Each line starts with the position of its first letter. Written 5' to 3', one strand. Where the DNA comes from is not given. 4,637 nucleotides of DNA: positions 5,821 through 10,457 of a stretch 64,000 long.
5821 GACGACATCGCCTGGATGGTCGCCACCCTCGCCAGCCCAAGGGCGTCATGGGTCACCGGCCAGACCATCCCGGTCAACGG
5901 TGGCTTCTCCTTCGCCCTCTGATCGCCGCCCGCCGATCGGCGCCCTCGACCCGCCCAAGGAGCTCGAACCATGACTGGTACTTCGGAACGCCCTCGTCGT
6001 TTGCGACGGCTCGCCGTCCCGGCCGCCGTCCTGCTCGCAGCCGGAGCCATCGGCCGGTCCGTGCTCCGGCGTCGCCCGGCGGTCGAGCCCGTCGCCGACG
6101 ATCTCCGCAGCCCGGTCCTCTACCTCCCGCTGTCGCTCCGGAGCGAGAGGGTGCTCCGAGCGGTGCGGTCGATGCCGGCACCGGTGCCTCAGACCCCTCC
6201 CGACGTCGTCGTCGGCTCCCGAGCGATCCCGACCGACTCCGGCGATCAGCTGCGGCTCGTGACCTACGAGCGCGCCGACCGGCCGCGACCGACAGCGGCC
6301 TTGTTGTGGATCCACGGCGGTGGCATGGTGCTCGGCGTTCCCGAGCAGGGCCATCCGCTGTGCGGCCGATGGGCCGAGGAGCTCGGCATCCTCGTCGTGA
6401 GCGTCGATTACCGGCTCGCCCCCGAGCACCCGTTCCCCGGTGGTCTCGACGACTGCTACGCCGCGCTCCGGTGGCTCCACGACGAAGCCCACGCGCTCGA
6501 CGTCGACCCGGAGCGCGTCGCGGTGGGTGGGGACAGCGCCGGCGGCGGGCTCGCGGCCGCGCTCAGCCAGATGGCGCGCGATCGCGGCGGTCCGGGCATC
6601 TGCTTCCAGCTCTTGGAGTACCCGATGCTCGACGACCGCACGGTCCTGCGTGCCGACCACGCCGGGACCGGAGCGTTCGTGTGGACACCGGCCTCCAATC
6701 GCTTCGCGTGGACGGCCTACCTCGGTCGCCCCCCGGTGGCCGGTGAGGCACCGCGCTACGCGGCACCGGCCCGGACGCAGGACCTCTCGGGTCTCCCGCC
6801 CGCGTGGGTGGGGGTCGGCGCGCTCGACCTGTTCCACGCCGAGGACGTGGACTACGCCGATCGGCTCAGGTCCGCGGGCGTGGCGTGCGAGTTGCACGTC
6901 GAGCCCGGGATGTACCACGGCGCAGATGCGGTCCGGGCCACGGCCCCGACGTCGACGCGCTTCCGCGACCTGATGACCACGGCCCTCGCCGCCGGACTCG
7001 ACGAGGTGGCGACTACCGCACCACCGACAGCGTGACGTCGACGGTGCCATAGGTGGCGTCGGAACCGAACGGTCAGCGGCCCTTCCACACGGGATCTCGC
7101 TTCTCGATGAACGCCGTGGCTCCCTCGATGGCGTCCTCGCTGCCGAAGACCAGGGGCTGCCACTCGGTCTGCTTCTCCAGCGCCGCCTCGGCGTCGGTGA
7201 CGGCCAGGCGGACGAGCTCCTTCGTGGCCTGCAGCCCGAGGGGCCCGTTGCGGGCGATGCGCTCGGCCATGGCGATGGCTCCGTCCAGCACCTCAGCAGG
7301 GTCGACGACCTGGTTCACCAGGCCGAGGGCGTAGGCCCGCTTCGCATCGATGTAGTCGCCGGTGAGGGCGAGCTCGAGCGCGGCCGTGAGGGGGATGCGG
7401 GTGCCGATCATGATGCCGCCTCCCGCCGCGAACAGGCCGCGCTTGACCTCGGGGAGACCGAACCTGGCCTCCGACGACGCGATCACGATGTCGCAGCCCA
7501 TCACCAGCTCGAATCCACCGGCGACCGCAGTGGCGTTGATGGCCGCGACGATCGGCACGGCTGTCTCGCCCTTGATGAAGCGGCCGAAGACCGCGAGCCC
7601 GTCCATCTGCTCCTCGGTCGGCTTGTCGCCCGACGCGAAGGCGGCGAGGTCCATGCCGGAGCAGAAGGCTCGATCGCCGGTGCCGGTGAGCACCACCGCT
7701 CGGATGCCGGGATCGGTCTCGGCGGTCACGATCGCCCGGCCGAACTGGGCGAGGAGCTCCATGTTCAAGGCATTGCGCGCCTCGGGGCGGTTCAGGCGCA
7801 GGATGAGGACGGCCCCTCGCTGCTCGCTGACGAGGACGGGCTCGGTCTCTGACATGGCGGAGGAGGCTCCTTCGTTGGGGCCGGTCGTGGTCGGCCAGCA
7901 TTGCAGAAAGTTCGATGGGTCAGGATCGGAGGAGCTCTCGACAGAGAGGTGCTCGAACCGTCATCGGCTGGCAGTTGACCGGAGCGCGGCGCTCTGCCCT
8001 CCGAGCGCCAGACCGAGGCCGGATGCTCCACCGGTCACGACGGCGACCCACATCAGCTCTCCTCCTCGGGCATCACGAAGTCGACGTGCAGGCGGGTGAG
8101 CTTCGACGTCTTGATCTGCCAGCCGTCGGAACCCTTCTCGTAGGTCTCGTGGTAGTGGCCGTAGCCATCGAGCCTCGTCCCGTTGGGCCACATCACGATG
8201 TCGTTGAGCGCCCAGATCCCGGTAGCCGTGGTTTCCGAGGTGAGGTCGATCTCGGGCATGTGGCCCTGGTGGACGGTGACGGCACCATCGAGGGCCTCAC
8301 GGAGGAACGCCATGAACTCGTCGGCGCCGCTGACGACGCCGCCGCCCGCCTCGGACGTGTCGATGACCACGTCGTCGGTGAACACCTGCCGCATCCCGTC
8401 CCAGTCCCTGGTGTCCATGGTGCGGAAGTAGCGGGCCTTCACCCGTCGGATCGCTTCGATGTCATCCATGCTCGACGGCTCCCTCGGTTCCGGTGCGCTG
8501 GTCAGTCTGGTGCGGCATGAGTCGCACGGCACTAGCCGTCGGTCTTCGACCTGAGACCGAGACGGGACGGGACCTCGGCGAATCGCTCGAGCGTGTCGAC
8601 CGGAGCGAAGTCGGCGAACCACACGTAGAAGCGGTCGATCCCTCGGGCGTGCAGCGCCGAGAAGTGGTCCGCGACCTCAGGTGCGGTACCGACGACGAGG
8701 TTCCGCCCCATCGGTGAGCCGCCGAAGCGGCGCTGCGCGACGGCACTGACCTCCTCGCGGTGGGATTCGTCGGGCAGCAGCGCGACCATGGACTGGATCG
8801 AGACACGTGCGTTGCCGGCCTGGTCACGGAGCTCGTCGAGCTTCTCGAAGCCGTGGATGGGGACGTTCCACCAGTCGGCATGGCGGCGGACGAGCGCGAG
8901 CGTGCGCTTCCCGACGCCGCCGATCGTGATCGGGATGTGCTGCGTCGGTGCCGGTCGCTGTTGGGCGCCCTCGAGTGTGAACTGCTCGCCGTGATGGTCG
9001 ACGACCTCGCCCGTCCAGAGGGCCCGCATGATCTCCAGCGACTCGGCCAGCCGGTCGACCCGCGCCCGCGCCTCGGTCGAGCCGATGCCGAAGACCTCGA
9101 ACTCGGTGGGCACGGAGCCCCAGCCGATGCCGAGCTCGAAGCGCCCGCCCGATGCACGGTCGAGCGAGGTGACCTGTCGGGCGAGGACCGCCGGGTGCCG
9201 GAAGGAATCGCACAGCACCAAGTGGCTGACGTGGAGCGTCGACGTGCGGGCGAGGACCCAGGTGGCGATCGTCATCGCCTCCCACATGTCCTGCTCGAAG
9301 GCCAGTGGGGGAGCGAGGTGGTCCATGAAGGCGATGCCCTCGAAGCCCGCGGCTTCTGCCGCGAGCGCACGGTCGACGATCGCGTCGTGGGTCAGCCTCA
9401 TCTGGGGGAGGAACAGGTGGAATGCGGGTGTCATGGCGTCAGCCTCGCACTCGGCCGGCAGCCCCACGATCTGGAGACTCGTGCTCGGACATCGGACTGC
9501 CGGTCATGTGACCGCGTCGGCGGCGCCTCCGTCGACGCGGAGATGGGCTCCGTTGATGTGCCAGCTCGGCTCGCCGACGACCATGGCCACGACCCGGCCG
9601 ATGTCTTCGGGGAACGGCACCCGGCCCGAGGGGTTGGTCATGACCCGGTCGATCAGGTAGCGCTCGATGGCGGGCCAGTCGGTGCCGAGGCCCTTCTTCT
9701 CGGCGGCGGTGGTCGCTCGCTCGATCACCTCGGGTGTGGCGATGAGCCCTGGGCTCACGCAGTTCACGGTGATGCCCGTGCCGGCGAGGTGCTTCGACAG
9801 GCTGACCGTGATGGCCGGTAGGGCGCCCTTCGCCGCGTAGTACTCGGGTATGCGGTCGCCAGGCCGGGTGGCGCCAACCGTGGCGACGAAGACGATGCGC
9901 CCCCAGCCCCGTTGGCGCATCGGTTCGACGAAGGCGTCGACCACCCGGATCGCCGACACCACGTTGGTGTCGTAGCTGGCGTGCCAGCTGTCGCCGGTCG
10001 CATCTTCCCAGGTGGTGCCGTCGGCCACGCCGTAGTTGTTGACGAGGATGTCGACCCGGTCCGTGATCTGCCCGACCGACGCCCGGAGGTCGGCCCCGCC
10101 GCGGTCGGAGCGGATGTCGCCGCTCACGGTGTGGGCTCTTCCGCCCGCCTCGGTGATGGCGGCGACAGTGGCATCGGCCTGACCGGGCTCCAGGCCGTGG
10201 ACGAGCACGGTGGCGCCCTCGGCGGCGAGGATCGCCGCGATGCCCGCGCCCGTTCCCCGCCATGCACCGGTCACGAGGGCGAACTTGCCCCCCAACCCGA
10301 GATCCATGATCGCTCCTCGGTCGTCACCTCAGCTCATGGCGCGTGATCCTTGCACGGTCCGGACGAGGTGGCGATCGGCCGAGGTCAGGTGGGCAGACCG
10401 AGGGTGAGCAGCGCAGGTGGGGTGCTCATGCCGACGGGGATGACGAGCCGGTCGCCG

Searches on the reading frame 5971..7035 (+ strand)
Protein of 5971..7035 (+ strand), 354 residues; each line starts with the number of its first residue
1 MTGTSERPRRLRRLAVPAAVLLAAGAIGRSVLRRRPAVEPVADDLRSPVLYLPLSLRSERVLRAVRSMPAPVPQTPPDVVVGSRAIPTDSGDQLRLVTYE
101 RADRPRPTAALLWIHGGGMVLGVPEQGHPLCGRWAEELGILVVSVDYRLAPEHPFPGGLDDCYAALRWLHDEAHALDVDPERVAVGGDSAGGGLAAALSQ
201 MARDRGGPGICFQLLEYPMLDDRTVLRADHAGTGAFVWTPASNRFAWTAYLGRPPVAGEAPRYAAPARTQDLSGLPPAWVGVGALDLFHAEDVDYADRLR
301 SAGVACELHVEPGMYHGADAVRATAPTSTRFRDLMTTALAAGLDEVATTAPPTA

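Call 41: search_protein_families(library=pfam, proteins=[window:5971-7035:+])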
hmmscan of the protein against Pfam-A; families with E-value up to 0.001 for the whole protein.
window:5971-7035:+ (354 aa): 4 families
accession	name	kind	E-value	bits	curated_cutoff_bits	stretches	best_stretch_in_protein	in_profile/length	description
PF07859.19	Abhydrolase_3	-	1.5e-63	214.8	25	1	111-317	1-207/210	alpha/beta hydrolase fold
PF20434.5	BD-FAE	-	2.9e-18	66.6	26.8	1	101-199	6-107/215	BD-FAE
PF00135.34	COesterase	-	9e-11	41.8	27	1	90-201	82-203/515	Carboxylesterase family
PF00326.27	Peptidase_S9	-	2.6e-05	24.3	22.6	0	159-203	45-86/213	Prolyl oligopeptidase family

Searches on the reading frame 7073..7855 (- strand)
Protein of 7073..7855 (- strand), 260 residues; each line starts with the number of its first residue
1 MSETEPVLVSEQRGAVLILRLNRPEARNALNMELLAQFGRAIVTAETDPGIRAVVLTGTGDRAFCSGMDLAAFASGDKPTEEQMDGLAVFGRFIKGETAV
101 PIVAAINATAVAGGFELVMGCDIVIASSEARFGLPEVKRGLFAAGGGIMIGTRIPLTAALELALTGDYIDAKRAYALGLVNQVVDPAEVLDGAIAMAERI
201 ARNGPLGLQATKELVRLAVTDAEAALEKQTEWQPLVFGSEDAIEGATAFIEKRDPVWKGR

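Call 41: search_protein_families(library=pfam, proteins=[window:7073-7855:-])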
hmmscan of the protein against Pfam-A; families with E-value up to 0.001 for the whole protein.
window:7073-7855:- (260 aa): 2 families
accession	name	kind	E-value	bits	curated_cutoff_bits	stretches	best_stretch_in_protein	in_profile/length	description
PF00378.25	ECH_1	-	2.6e-53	181.4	27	1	12-259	2-250/251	Enoyl-CoA hydratase/isomerase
PF16113.10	ECH_2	-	1.7e-30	107.1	27.2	1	18-187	3-175/335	Enoyl-CoA hydratase/isomerase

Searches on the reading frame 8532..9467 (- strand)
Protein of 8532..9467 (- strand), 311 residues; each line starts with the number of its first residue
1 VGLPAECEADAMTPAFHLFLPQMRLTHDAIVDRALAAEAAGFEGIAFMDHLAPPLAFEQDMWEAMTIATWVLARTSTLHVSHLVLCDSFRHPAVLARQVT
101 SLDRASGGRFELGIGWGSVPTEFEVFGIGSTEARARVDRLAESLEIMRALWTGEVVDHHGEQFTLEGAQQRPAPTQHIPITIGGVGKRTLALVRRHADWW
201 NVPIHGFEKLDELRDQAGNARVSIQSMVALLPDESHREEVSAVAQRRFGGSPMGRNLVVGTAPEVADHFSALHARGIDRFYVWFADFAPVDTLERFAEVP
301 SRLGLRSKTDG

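Call 41: search_protein_families(library=pfam, proteins=[window:8532-9467:-])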
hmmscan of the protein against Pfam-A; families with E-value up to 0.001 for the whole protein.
window:8532-9467:- (311 aa): 1 family
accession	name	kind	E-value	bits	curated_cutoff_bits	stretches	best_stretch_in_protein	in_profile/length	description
PF00296.26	Bac_luciferase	-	6.2e-45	154.4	27.9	1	27-213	22-199/314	Luciferase-like monooxygenase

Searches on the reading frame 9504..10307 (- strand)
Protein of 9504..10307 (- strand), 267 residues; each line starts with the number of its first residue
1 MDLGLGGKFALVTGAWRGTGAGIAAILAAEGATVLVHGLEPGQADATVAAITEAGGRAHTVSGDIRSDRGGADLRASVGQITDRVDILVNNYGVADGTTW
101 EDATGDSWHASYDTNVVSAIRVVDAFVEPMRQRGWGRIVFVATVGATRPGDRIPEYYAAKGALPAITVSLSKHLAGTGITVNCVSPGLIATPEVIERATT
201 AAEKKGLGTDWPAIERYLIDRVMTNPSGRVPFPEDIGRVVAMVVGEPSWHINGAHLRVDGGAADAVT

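Call 41: search_protein_families(library=pfam, proteins=[window:9504-10307:-])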
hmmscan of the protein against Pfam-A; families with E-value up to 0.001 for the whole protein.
window:9504-10307:- (267 aa): 3 families
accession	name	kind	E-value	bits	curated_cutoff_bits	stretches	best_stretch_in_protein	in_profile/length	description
PF00106.31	adh_short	-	1.1e-39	136.4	26.6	1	8-195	1-188/195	short chain dehydrogenase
PF13561.12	adh_short_C2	-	9.5e-38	130.5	27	1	14-262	1-235/236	Enoyl-(Acyl carrier protein) reductase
PF08659.16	KR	-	0.00066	20.1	22.6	0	11-127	4-124/180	KR domain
